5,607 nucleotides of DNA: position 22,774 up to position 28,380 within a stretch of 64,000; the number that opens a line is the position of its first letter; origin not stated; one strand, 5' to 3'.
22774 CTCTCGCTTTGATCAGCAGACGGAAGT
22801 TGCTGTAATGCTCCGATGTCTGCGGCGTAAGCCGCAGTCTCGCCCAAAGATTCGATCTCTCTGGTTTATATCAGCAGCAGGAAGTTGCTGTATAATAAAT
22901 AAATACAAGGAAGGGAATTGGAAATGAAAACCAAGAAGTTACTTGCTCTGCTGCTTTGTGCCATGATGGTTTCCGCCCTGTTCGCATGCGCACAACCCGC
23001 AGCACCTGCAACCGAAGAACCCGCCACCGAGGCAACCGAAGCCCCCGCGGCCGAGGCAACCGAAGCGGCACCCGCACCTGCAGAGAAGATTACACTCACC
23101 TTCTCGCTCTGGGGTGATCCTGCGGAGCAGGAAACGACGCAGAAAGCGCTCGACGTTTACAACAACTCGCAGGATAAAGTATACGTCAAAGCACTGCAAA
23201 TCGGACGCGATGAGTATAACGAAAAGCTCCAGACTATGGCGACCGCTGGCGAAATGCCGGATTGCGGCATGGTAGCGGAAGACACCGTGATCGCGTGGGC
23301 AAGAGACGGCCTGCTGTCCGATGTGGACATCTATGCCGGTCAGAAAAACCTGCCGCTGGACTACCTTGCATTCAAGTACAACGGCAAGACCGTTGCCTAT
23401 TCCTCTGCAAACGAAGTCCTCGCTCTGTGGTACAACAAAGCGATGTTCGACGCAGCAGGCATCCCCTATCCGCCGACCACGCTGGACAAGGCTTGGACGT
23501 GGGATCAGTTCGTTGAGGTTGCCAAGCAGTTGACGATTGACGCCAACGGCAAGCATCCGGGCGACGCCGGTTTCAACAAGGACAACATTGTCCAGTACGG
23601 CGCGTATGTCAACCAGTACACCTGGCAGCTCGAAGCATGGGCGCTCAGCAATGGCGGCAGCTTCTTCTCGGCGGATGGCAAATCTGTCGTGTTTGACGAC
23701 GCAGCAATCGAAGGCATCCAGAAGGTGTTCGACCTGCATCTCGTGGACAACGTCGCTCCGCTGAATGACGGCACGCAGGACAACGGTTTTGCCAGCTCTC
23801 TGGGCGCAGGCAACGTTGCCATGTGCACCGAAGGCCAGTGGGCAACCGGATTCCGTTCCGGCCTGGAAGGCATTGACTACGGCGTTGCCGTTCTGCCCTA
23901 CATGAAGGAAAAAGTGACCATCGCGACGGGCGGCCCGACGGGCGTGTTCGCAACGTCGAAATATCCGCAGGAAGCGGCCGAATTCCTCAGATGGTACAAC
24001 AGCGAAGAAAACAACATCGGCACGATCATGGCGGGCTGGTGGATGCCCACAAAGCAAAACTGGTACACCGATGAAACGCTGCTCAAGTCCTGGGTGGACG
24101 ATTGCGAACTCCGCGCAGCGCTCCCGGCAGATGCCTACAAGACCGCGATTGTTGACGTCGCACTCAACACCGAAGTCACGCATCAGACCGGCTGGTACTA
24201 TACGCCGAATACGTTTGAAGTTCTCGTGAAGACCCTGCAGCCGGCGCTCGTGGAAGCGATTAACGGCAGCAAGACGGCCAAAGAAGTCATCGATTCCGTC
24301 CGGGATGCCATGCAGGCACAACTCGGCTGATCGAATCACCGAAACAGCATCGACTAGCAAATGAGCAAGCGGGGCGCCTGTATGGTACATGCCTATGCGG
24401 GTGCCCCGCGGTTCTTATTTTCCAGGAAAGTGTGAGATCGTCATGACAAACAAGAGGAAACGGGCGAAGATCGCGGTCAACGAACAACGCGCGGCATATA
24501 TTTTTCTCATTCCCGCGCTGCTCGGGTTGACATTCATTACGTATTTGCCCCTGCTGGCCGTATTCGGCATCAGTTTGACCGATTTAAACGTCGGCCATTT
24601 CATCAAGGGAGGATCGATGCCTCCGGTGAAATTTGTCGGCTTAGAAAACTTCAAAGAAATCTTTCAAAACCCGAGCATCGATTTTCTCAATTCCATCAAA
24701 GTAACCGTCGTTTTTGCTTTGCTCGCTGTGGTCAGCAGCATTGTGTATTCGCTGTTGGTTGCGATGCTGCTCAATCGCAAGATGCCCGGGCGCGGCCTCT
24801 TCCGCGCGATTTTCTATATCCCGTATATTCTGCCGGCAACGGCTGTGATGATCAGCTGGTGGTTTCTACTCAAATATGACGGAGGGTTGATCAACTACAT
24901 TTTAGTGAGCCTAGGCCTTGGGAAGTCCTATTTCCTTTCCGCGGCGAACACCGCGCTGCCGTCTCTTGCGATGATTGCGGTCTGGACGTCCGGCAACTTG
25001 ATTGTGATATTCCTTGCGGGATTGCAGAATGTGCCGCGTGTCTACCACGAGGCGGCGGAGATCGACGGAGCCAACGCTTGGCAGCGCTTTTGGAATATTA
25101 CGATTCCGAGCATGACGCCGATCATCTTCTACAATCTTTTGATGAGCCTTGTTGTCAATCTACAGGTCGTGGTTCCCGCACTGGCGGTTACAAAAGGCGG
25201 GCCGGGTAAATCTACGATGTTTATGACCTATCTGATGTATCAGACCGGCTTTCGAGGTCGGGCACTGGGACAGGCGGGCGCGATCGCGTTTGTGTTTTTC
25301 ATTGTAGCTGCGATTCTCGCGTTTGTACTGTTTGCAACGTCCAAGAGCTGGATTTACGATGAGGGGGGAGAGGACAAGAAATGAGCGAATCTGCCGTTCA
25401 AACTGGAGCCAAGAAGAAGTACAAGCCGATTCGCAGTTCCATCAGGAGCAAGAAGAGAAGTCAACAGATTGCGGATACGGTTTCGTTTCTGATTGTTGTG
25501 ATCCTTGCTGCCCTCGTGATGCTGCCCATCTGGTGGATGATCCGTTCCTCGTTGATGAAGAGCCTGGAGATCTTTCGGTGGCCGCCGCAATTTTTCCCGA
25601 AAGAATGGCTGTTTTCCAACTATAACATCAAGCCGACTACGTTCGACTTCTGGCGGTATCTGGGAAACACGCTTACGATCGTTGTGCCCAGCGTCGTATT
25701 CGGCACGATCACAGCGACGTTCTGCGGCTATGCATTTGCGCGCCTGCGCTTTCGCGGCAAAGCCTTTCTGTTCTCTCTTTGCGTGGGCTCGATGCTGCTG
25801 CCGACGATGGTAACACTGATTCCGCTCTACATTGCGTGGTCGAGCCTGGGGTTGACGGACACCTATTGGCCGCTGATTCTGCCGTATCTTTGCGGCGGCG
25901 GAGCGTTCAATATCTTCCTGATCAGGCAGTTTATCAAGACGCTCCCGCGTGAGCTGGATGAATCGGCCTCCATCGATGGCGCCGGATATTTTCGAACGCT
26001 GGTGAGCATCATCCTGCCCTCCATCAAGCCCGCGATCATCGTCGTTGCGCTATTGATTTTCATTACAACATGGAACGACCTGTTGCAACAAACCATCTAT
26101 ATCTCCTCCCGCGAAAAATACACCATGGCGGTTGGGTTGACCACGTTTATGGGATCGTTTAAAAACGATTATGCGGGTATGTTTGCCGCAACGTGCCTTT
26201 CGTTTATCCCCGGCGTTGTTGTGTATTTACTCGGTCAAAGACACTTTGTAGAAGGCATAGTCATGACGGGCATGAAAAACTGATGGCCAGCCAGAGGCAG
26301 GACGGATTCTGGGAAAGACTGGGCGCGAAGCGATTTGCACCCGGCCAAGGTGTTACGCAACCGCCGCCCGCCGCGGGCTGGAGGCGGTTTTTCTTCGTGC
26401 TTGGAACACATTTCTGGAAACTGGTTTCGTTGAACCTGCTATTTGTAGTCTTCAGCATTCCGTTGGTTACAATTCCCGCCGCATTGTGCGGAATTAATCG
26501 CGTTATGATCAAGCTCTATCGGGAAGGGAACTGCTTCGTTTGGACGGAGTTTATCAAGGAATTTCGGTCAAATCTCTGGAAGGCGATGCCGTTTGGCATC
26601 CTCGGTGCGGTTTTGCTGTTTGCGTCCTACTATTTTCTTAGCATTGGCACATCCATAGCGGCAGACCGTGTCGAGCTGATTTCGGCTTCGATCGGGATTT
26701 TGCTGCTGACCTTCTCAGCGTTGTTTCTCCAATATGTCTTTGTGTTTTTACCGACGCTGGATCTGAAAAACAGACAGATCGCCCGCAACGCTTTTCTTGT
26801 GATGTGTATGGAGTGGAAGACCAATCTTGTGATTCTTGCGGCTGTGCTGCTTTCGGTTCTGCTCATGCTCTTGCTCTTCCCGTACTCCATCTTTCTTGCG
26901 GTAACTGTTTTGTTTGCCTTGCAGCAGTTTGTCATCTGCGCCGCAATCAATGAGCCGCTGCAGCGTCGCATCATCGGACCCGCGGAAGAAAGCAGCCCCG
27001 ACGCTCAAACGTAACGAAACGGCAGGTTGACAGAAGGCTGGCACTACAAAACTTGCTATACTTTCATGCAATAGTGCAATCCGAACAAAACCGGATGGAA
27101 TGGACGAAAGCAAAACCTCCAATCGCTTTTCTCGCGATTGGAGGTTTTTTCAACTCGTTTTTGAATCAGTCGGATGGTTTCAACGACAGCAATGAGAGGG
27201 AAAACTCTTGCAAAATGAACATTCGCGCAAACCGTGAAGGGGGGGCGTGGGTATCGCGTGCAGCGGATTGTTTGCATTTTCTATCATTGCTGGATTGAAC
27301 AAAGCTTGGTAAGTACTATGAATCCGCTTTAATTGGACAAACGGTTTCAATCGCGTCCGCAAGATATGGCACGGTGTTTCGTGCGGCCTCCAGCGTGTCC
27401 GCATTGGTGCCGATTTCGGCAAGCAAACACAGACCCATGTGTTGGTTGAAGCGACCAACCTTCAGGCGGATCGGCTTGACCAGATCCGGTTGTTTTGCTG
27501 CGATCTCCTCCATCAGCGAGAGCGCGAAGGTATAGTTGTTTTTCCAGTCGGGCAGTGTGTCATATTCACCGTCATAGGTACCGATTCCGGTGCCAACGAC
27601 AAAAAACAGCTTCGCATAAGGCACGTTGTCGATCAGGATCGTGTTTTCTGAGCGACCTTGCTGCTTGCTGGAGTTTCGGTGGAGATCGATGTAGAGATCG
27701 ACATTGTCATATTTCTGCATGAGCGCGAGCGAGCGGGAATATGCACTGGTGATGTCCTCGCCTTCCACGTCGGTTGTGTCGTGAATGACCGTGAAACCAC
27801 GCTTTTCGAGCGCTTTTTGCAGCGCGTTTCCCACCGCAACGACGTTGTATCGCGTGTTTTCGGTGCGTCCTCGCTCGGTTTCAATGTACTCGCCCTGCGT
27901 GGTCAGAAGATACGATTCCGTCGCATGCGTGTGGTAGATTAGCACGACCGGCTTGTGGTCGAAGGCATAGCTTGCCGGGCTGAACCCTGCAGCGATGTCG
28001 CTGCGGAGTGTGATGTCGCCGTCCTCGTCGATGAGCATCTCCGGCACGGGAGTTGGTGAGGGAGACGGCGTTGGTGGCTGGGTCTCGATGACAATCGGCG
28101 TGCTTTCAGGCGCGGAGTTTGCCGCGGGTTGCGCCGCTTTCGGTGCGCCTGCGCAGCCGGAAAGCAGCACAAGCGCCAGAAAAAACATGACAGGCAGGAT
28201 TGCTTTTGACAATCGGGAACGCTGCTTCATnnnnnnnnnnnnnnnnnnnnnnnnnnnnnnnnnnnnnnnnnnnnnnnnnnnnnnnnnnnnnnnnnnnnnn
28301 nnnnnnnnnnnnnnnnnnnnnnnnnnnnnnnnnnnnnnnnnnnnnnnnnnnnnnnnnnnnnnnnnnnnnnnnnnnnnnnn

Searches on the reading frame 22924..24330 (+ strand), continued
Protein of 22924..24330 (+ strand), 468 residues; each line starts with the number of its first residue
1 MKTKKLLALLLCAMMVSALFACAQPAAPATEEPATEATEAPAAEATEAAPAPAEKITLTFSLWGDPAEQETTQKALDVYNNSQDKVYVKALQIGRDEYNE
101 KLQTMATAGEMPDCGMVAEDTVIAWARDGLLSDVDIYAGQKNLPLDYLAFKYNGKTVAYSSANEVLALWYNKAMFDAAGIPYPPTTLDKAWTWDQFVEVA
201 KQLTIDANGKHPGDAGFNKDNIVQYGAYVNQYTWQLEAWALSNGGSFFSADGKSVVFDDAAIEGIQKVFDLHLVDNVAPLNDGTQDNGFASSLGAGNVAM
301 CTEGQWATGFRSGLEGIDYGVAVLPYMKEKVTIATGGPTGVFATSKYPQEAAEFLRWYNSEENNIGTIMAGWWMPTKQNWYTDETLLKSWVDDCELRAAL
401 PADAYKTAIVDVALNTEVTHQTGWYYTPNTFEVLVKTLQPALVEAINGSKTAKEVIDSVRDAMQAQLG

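Call 71: find_encoding_contigs(protein=P0020, flank=900, max_places=6)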
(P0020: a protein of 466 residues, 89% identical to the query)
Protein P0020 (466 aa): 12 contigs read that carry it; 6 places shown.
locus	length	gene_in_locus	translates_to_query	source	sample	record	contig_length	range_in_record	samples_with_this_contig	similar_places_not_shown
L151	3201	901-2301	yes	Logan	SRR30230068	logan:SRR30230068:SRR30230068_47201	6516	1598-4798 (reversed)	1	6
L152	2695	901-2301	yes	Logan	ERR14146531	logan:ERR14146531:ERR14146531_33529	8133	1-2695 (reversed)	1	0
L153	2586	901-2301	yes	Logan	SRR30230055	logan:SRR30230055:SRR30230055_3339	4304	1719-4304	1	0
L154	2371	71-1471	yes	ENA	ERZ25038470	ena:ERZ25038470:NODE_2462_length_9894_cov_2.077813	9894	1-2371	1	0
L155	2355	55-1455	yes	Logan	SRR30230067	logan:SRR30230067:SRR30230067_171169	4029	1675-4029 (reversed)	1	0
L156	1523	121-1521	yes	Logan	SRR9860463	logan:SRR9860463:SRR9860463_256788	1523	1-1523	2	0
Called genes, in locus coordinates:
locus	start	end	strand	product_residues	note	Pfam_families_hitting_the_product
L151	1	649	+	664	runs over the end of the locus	PF07944:Beta-AFase-like_GH127_cat, PF20736:Glyco_hydro127M, PF20737:Glyco_hydro127C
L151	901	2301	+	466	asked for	PF01547:SBP_bac_1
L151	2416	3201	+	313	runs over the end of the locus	PF00528:BPD_transp_1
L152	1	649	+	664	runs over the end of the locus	PF07944:Beta-AFase-like_GH127_cat, PF20736:Glyco_hydro127M (weak), PF20737:Glyco_hydro127C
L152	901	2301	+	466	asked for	PF01547:SBP_bac_1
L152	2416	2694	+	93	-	?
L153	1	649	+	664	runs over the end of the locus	PF07944:Beta-AFase-like_GH127_cat, PF20736:Glyco_hydro127M, PF20737:Glyco_hydro127C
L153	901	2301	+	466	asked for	PF01547:SBP_bac_1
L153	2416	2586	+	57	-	?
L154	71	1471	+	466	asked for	PF01547:SBP_bac_1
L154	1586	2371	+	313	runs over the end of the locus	PF00528:BPD_transp_1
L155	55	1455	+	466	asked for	PF01547:SBP_bac_1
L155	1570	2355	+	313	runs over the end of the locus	PF00528:BPD_transp_1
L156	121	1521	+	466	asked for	PF01547:SBP_bac_1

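Call 72: find_encoding_contigs(protein=P0022, flank=900, max_places=4)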
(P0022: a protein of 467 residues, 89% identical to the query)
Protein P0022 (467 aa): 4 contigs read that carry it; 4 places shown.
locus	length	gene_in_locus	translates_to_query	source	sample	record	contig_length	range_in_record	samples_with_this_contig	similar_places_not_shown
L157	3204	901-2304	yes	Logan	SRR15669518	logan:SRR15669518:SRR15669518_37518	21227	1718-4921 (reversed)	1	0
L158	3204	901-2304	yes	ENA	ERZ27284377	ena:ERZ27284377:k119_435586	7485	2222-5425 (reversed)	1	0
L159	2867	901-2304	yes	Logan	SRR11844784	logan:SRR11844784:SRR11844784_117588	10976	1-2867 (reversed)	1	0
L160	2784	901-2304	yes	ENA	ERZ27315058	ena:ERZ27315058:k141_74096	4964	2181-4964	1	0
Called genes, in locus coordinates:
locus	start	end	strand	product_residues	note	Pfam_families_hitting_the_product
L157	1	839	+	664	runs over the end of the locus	PF07944:Beta-AFase-like_GH127_cat, PF20736:Glyco_hydro127M, PF20737:Glyco_hydro127C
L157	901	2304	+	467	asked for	PF01547:SBP_bac_1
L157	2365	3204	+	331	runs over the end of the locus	PF00528:BPD_transp_1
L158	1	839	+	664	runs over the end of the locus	PF07944:Beta-AFase-like_GH127_cat, PF20736:Glyco_hydro127M, PF20737:Glyco_hydro127C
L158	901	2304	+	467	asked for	PF01547:SBP_bac_1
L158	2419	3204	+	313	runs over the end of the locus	PF00528:BPD_transp_1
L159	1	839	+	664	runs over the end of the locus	PF07944:Beta-AFase-like_GH127_cat, PF20736:Glyco_hydro127M, PF20737:Glyco_hydro127C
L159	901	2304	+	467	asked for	PF01547:SBP_bac_1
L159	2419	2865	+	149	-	?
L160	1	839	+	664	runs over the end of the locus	PF07944:Beta-AFase-like_GH127_cat, PF20736:Glyco_hydro127M, PF20737:Glyco_hydro127C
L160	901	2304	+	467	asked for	PF01547:SBP_bac_1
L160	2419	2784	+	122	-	?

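Call 73: find_encoding_contigs(protein=P0023, flank=900, max_places=3)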
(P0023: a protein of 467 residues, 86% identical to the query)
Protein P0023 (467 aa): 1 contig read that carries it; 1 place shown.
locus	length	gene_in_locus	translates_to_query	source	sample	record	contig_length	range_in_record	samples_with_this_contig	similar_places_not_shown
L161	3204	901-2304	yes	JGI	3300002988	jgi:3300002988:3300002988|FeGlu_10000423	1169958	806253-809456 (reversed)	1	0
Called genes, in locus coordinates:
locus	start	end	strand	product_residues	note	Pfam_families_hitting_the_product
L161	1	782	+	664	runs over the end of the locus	PF07944:Beta-AFase-like_GH127_cat, PF20736:Glyco_hydro127M, PF20737:Glyco_hydro127C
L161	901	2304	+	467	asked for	PF01547:SBP_bac_1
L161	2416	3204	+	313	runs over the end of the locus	PF00528:BPD_transp_1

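Call 74: find_encoding_contigs(protein=P0025, flank=900, max_places=3)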
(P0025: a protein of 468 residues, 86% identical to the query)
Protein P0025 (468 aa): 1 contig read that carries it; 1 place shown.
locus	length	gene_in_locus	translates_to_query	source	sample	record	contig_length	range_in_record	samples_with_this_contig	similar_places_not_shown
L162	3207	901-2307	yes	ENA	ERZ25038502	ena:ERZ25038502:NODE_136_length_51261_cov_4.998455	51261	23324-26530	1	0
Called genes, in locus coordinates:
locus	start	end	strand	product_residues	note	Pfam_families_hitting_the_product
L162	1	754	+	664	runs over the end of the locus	PF07944:Beta-AFase-like_GH127_cat, PF20736:Glyco_hydro127M, PF20737:Glyco_hydro127C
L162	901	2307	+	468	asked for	PF01547:SBP_bac_1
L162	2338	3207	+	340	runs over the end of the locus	PF00528:BPD_transp_1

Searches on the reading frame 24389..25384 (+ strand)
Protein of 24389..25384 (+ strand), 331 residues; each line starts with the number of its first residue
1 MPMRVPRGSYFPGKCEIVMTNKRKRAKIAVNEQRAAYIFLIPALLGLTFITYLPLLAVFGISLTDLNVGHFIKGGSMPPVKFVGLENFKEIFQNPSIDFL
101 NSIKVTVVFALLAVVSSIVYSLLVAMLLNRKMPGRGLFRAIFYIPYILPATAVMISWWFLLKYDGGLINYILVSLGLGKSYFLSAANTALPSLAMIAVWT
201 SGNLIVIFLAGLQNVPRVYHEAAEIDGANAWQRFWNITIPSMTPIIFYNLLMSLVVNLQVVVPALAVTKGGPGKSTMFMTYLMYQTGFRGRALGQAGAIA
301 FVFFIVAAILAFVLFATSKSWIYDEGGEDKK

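Call 14: search_protein_families(library=pfam, proteins=[window:24389-25384:+])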
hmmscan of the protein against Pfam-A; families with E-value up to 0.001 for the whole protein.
window:24389-25384:+ (331 aa): 1 family
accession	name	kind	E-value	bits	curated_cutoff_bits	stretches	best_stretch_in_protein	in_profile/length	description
PF00528.27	BPD_transp_1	-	4.2e-16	59.7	26.4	1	119-314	3-166/184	Binding-protein-dependent transport system inner membrane component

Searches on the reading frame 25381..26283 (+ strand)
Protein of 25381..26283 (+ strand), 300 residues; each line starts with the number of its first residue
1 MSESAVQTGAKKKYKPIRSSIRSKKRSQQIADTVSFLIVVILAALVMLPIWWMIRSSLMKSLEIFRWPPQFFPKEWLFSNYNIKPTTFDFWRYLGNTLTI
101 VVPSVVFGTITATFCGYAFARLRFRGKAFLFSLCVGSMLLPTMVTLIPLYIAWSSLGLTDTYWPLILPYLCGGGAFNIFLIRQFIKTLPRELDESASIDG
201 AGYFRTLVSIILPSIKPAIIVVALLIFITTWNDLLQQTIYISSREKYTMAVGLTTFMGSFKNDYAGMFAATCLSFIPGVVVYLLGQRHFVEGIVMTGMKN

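Call 14: search_protein_families(library=pfam, proteins=[window:25381-26283:+])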
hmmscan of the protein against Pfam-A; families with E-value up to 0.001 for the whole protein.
window:25381-26283:+ (300 aa): 1 family
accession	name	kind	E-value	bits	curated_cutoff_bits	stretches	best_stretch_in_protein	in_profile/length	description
PF00528.27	BPD_transp_1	-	3.4e-20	73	26.4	1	113-290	2-179/184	Binding-protein-dependent transport system inner membrane component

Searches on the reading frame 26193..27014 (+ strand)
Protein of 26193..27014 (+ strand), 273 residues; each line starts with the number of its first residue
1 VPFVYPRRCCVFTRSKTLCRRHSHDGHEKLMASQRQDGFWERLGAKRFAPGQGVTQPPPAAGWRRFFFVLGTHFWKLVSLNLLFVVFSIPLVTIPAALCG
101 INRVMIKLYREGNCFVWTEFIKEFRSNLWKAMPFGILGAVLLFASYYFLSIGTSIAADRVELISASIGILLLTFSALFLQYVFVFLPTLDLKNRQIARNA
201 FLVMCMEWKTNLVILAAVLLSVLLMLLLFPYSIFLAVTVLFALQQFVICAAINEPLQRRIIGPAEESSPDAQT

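Call 14: search_protein_families(library=pfam, proteins=[window:26193-27014:+])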
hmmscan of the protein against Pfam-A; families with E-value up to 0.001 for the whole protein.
window:26193-27014:+ (273 aa): 1 family
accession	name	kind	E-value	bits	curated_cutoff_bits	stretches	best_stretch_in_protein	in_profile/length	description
PF04854.19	DUF624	-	1.3e-07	32.1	24.2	1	77-146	1-74/77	Protein of unknown function, DUF624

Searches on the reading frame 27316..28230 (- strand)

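Call 14: search_protein_families(library=pfam, proteins=[window:27316-28230:-])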
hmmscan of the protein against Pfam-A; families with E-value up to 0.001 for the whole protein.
window:27316-28230:- (304 aa): 1 family
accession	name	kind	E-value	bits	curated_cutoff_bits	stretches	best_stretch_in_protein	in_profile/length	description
PF07454.18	SpoIIP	-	7.2e-49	167.1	24.4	1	90-294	77-268/269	Stage II sporulation protein P (SpoIIP)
